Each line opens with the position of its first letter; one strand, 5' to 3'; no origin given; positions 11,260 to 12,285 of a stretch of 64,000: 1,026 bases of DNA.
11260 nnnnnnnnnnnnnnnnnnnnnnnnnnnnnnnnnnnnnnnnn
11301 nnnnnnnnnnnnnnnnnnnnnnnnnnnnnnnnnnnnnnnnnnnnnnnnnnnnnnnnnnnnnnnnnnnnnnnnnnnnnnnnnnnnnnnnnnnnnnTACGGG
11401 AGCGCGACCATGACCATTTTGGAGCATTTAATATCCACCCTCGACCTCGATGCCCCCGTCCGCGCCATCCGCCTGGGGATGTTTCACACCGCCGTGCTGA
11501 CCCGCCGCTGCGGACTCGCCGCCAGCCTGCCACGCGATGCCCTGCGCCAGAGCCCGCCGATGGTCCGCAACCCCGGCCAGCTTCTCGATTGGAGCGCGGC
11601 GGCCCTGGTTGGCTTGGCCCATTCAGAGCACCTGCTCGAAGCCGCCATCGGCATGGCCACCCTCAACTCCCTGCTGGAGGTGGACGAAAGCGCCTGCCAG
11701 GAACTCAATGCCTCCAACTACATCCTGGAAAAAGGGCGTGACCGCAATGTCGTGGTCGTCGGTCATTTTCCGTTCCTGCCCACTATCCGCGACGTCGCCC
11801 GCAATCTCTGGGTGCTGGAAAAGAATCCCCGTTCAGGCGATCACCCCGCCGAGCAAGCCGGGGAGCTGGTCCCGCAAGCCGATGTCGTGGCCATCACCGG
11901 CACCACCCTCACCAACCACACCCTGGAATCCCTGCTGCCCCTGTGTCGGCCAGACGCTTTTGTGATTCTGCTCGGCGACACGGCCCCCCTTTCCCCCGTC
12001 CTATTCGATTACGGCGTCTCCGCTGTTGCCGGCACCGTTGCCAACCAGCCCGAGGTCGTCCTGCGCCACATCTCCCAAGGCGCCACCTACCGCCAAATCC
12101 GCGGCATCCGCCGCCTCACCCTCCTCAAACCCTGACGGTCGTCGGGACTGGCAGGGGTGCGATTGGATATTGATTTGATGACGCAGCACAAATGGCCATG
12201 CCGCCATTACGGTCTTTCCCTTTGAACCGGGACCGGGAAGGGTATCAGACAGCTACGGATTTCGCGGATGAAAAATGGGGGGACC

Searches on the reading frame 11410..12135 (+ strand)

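Call 48: search_protein_families(library=pfam, proteins=[window:11410-12135:+], max_evalue=0.001)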
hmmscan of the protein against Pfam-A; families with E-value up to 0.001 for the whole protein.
window:11410-12135:+ (241 aa): 2 families
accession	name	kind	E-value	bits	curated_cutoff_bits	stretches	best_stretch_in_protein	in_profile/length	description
PF04016.18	DUF364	-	7.6e-39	133.1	23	1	104-238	5-145/147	Putative heavy-metal chelation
PF13938.11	DUF4213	-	1.4e-12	48.2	23.5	1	5-89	2-75/75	Putative heavy-metal chelation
